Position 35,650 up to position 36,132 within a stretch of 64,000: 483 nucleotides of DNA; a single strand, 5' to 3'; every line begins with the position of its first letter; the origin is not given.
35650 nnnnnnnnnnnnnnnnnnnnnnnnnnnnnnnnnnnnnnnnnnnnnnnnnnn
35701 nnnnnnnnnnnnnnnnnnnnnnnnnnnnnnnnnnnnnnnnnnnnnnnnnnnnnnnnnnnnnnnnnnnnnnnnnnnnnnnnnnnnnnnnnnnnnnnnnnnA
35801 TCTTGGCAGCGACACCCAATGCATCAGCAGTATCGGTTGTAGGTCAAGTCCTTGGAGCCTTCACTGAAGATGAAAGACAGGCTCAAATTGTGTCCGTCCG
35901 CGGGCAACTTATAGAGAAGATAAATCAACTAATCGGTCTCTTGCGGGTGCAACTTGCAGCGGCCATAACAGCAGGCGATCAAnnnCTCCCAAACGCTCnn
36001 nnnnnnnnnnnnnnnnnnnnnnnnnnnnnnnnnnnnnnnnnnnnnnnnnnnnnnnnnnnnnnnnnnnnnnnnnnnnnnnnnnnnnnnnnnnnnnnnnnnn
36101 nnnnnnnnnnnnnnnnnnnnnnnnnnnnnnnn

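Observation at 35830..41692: Unrecognised conserved C-terminal module shared by the two beta-helix surface proteins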

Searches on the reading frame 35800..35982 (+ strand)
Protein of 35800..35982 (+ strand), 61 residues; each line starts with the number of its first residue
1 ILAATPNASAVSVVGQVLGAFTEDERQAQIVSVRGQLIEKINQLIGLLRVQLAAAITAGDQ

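Call 14: find_homologous_proteins(query=A1, max_evalue=0.01)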
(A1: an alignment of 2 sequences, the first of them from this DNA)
Query A1 (2 sequences): 12 candidates shared short words with the query, none scored E <= 0.01.

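Call 15: find_related_loci(query=A1, collection=genome_contigs, flank=6000)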
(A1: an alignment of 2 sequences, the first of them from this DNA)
Query A1 (61 aa) in genome_contigs; peptide patterns used: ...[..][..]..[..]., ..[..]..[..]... (x = any residue, [..] = any of these).
195 stretches matched a pattern; 2 encode a relative of the query (tblastn E <= 1e-3); 2 distinct loci.
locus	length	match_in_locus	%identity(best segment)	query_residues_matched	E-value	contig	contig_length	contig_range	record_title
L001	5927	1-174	76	5-61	8e-23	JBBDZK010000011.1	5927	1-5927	MAG: Parcubacteria group bacterium isolate LejiaD_47_23 Lejia_D_18200_length_5927_cov_13, whole genome shotgun sequence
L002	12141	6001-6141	62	9-55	3e-14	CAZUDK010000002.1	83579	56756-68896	MAG TPA_asm: uncultured Candidatus Saccharibacteria bacterium isolate SRP263527_co2_167 genome assembly, contig: NODE_17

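Call 20: find_homologous_proteins(query=A2, max_evalue=0.1)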
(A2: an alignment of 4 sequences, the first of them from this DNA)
Query A2 (4 sequences): 102 candidates shared short words with the query, none scored E <= 0.1.

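Call 29: search_protein_representatives(alignment_id=A1)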
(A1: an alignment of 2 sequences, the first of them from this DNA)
Query: 2 sequences, 63 profile positions. Proteins with E-value up to 0.001 (for the whole library): 56; up to 1e-10: 10; up to 1e-30: 0. The best 56 are listed.
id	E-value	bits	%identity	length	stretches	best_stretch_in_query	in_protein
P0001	1.7e-28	114.3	-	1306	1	1-62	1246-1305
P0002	3.6e-22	94.1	-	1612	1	12-63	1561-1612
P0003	1.5e-18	82.5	-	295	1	7-62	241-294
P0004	3.3e-14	68.6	-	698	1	9-62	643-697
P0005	2.9e-13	65.6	-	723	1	10-59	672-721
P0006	4.3e-13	65.0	-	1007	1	5-55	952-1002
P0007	1.5e-12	63.3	-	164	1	4-62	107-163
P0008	2.1e-12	62.8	-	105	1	7-59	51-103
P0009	1.3e-11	60.3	-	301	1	11-56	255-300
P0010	2.9e-11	59.2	-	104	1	15-59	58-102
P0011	2.4e-10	56.2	-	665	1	8-59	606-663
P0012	4.7e-10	55.3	-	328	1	14-58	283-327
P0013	1.0e-09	54.2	-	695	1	8-59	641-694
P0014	2.3e-09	53.1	-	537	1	10-59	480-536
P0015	3.3e-09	52.6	-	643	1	12-59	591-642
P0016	4.6e-09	52.1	-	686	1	5-59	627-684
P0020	3.2e-08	49.4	-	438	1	3-54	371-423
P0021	4.8e-08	48.9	-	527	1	15-54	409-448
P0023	6.3e-08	48.5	-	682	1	6-54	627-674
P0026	5.3e-07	45.5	-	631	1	8-58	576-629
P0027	6.8e-07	45.2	-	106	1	14-55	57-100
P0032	3.3e-06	43.0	-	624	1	8-60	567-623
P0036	8.9e-06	41.6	-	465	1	9-57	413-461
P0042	3.9e-05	39.5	-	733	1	14-55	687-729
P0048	1.5e-04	37.7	-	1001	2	12-55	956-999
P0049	1.8e-04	37.5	-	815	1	8-55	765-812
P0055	9.6e-04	35.1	-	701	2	12-52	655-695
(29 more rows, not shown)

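Call 36: search_protein_families(library=pfam, alignment_id=A3, max_evalue=0.0001)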
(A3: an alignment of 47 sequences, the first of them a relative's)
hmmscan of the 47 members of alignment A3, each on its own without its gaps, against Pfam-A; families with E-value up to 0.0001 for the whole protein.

A. member 1, P0002 (1612 aa): 6 families
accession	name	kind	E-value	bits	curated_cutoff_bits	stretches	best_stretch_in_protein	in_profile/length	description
PF00082.27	Peptidase_S8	-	4.4e-43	148.1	21.8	2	216-435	3-221/288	Subtilase family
PF16403.11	Bact_surface_Ig-like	-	2.2e-28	98.5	27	2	1085-1156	1-71/71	Bacterial surface protein, Ig-like domain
PF02494.22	HYR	-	4.1e-18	65.9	21.7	2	998-1077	2-81/81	HYR domain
PF22148.1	Fervidolysin_NPro-like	-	1.7e-11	44.8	21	1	67-150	7-81/81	Fervidolysin N-terminal prodomain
PF13860.13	FlgD_ig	-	2.2e-06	28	27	1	904-969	10-75/79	FlgD Ig-like domain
PF07523.18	Big_3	-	2.6e-06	28.1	21.2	1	805-869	3-66/68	Bacterial Ig-like domain (group 3)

B. families by the number of members that match (of 47 scanned): 19 families
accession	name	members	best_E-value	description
PF16403.11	Bact_surface_Ig-like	18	2e-31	Bacterial surface protein, Ig-like domain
PF13229.12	Beta_helix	10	6e-20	Right handed beta helix region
PF11999.13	Ice_binding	4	2.4e-48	Ice-binding-like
PF01471.23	PG_binding_1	4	3.4e-17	Putative peptidoglycan binding domain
PF05048.19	NosD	4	7.2e-14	Periplasmic copper-binding protein (NosD)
PF18676.6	MBG_2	3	8.9e-57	MBG domain (YGX type)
PF18657.6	YDG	3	1.5e-33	YDG domain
PF02494.22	HYR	2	4.1e-18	HYR domain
PF12708.12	Pect-lyase_RHGA_epim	2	8.7e-07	Rhamnogalacturonase A/epimerase, pectate lyase-like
PF00082.27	Peptidase_S8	1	4.4e-43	Subtilase family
PF18998.6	Flg_new_2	1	1.4e-13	Divergent InlB B-repeat domain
PF22148.1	Fervidolysin_NPro-like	1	1.7e-11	Fervidolysin N-terminal prodomain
PF20585.4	Pectate_lyase_5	1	4.7e-10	Putative pectate lyase-like adhesive domain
PF13860.13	FlgD_ig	1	2.2e-06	FlgD Ig-like domain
PF07523.18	Big_3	1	2.6e-06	Bacterial Ig-like domain (group 3)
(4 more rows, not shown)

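Call 37: find_encoding_contigs(protein=P0010, flank=8000, max_places=4)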
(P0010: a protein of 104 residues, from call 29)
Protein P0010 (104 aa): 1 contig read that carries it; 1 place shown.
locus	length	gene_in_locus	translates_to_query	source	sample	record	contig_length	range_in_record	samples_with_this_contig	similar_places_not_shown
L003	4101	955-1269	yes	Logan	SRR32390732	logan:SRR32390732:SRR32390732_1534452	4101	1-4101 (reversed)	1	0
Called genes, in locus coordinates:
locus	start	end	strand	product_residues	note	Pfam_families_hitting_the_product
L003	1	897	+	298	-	?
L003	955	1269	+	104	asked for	-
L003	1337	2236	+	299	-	PF00188:CAP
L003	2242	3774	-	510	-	PF00239:Resolvase, PF07508:Recombinase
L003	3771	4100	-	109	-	?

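Call 38: list_cluster_members(proteins=[P0001, P0002, P0005, P0006, P0010, P0011, P0020, P0021, P0027, P0049])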
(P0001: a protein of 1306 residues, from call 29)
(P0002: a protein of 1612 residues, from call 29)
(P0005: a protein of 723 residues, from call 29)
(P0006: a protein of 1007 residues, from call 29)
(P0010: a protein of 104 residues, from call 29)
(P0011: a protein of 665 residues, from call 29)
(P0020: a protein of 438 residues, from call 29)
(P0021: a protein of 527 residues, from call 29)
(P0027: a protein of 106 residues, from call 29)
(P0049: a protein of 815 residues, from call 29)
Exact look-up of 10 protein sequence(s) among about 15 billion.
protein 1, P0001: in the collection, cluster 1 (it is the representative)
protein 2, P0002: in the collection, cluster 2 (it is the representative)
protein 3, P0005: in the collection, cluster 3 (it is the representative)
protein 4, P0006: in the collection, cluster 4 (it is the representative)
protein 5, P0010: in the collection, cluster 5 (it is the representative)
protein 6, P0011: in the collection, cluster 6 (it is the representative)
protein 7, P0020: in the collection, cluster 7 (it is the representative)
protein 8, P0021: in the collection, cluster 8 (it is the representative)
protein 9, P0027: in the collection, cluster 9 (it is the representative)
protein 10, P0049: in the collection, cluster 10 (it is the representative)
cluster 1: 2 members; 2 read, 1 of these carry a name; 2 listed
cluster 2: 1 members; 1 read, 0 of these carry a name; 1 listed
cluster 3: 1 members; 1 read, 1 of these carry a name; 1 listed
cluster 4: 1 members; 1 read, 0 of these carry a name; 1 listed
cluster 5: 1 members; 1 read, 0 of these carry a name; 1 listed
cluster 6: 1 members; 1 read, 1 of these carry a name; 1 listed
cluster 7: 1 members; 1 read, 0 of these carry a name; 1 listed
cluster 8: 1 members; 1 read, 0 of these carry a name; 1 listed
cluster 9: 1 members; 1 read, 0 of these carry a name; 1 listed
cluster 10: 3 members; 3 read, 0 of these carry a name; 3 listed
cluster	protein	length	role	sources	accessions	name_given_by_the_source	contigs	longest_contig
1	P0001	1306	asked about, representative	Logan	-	-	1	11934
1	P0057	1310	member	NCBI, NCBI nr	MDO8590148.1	MAG: right-handed parallel beta-helix repeat-containing protein [bacterium] | right-handed parallel beta-helix repeat-containing protein [bacterium]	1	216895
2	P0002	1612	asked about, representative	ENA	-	-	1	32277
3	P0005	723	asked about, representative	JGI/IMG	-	hypothetical protein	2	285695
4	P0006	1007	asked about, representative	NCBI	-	-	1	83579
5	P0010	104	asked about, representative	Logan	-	-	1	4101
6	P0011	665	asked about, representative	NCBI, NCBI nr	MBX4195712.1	hypothetical protein KW796_02020 [Candidatus Parcubacteria bacterium] | hypothetical protein [Candidatus Parcubacteria bacterium]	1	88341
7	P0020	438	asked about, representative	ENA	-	-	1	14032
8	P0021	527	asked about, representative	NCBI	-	-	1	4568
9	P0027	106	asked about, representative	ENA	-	-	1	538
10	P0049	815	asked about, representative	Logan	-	-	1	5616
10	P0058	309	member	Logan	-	-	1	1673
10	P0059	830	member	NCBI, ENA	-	-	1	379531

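Call 39: search_protein_families(library=pfam, proteins=[L002:6254-7219:+, L002:7306-8415:+, L002:949-2895:+, L001:227-1180:+, L003:1337-2233:+, L003:1-897:+, L002:8424-8978:+, L002:8965-9333:+], max_evalue=0.001)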
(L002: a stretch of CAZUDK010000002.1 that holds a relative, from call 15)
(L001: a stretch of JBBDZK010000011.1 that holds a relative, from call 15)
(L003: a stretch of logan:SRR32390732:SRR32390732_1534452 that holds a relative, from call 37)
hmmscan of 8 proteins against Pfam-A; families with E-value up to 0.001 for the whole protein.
L002:6254-7219:+ (322 aa): 1 family
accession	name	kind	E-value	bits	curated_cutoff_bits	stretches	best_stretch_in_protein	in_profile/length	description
PF00188.32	CAP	-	5.8e-20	72.7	21.1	1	66-183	3-117/117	Cysteine-rich secretory protein family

L002:7306-8415:+ (370 aa): 5 families
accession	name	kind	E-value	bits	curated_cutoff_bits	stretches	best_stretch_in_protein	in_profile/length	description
PF12836.13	HHH_3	-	3.7e-19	69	27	1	29-89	5-65/65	Helix-hairpin-helix motif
PF18911.6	PKD_4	-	1.1e-14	54.7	27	1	130-199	8-79/85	PKD domain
PF00801.26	PKD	-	8.4e-12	45.4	23.5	1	136-204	11-80/80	PKD domain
PF00633.29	HHH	-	1.1e-07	31.7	24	1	29-57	2-30/30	Helix-hairpin-helix motif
PF03934.19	T2SSK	-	0.00032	21.4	24.2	1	30-78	1-49/63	Type II secretion system (T2SS), protein K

L002:949-2895:+ (649 aa): 1 family
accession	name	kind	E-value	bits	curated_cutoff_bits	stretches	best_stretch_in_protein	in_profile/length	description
PF01471.23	PG_binding_1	-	6.3e-09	36.3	23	1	80-132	1-49/57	Putative peptidoglycan binding domain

L001:227-1180:+ (318 aa): 1 family
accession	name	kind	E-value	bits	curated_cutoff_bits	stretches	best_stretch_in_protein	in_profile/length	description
PF00188.32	CAP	-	2.2e-15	58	21.1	1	75-190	3-116/117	Cysteine-rich secretory protein family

L003:1337-2233:+ (299 aa): 1 family
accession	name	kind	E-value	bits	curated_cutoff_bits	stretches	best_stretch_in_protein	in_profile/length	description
PF00188.32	CAP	-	3.3e-18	67.1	21.1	1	63-181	2-117/117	Cysteine-rich secretory protein family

L003:1-897:+ (298 aa): 5 families
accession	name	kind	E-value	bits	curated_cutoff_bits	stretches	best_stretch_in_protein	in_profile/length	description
PF13641.12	Glyco_tranf_2_3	-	8.2e-20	72.2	27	1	8-186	59-230/230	Glycosyltransferase like family 2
PF13632.12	Glyco_trans_2_3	-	2.2e-17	64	27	1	37-244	1-183/198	Glycosyl transferase family group 2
PF03142.21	Chitin_synth_2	-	7.5e-11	41.8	27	1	36-286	203-480/527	Chitin synthase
PF00535.33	Glycos_transf_2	-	1.2e-09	38.8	23.3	1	6-124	52-167/168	Glycosyl transferase family 2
PF13506.12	Glyco_transf_21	-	2.8e-07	30.6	21.7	1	36-185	32-174/174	Glycosyl transferase family 21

L002:8424-8978:+ (185 aa): 1 family
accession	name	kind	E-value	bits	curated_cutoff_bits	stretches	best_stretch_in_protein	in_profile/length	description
PF01625.27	PMSR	-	1.6e-62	210.7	23.7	1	6-159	1-153/153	Peptide methionine sulfoxide reductase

L002:8965-9333:+ (123 aa): 7 families
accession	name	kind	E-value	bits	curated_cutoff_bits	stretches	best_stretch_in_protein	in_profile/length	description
PF01641.26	SelR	-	1.4e-48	164.1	24.9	1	8-121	1-115/116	SelR domain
PF24046.1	At4g08330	-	6.2e-06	26.7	27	0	82-108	74-100/129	At4g08330 beta-tent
PF08271.17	Zn_Ribbon_TF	-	9.4e-06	25.5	29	0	33-61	15-41/43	TFIIB zinc-binding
PF04828.22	GFA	-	0.00019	21.9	24.3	0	75-119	60-100/115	Glutathione-dependent formaldehyde-activating enzyme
PF13248.11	Zn_ribbon_3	-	0.00028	20.7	27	0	34-47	13-26/26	zinc-ribbon domain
PF14471.11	DUF4428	-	0.00057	20.1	27.8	0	33-52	17-33/51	Domain of unknown function (DUF4428)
PF11781.13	Zn_ribbon_RRN7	-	0.00058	19.9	27.1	0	32-45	16-29/32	Zinc-finger of RNA-polymerase I-specific TFIIB, Rrn7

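Call 42: find_encoding_contigs(protein=P0005, flank=10000, max_places=2)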
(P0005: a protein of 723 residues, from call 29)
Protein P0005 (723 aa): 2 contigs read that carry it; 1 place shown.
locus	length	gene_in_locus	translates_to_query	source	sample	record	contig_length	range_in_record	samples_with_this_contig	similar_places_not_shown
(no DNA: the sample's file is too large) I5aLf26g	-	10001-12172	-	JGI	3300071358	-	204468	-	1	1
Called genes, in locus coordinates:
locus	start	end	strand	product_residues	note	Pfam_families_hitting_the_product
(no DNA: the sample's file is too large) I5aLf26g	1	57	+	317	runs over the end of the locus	PF00579:tRNA-synt_1b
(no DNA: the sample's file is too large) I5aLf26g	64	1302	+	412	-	PF01336:tRNA_anti-codon, PF00152:tRNA-synt_2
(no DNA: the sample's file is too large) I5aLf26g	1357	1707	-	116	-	-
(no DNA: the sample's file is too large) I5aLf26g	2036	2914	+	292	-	PF01464:SLT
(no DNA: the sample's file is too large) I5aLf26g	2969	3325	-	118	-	-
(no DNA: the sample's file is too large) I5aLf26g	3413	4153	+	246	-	PF02616:SMC_ScpA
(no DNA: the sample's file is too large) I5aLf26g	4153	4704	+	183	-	PF04079:SMC_ScpB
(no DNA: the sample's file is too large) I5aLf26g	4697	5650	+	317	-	PF00768:Peptidase_S11, PF13354:Beta-lactamase2 (faint)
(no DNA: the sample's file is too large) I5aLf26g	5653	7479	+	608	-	PF13522:GATase_6, PF13537:GATase_7, PF00733:Asn_synthase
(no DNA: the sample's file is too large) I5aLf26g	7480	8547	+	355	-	PF00953:Glycos_transf_4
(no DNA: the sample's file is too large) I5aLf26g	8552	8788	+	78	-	PF18898:DUF5654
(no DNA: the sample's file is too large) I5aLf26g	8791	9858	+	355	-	PF11141:DUF2914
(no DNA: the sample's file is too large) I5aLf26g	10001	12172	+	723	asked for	PF13229:Beta_helix (weak), PF16403:Bact_surface_Ig-like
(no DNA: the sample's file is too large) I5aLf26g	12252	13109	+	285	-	PF00188:CAP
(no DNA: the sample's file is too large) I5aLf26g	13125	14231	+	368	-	PF01098:FTSW_RODA_SPOVE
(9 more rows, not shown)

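Call 43: find_encoding_contigs(protein=P0011, flank=10000, max_places=2)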
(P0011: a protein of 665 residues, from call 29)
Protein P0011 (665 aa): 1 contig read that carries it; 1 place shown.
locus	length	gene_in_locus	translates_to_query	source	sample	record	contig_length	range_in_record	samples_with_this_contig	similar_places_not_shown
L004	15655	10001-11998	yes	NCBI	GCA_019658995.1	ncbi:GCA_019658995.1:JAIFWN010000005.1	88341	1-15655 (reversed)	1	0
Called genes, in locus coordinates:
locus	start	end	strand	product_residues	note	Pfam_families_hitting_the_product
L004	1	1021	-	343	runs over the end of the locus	PF00154:RecA_N, PF06745:ATPase (weak), PF08423:Rad51, PF21096:RecA_C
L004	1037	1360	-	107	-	PF09136:Glucodextran_B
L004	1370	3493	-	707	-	PF13491:FtsK_4TM, PF17854:FtsK_alpha, PF01580:FtsK_SpoIIIE, PF09397:FtsK_gamma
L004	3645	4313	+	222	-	-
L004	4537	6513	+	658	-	PF01471:PG_binding_1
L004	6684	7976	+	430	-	PF00801:PKD, PF18911:PKD_4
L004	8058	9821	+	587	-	PF02494:HYR, PF16403:Bact_surface_Ig-like, PF01471:PG_binding_1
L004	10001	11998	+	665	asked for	-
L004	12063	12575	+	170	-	PF00188:CAP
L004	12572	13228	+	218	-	-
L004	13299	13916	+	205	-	PF00188:CAP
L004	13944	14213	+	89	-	-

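Call 44: find_encoding_contigs(protein=P0002, flank=10000, max_places=2)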
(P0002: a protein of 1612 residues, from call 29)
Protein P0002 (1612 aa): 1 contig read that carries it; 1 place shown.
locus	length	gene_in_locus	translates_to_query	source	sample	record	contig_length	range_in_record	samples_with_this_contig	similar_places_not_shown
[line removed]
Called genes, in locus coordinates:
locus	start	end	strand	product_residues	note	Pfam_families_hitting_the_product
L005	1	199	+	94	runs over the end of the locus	-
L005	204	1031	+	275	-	PF02518:HATPase_c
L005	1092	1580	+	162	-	PF00293:NUDIX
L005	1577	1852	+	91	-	PF01022:HTH_5, PF12840:HTH_20 (weak), PF13412:HTH_24 (weak)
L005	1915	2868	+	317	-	PF00579:tRNA-synt_1b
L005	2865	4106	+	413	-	PF01336:tRNA_anti-codon, PF00152:tRNA-synt_2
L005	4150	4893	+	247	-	PF02616:SMC_ScpA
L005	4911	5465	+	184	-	PF04079:SMC_ScpB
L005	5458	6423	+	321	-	PF00768:Peptidase_S11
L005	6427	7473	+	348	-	PF00953:Glycos_transf_4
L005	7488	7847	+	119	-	PF18924:DUF5674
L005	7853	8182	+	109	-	-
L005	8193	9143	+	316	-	PF01073:3Beta_HSD, PF01370:Epimerase, PF02719:Polysacc_synt_2, PF04321:RmlD_sub_bind, PF05368:NmrA (faint), PF13460:NAD_binding_10 (weak), PF16363:GDP_Man_Dehyd, PF07993:NAD_binding_4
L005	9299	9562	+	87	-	PF01022:HTH_5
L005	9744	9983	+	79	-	-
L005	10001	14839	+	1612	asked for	PF22148:Fervidolysin_NPro-like, PF00082:Peptidase_S8, PF07523:Big_3 (weak), PF13860:FlgD_ig (weak), PF02494:HYR, PF16403:Bact_surface_Ig-like, PF02494:HYR (weak), PF16403:Bact_surface_Ig-like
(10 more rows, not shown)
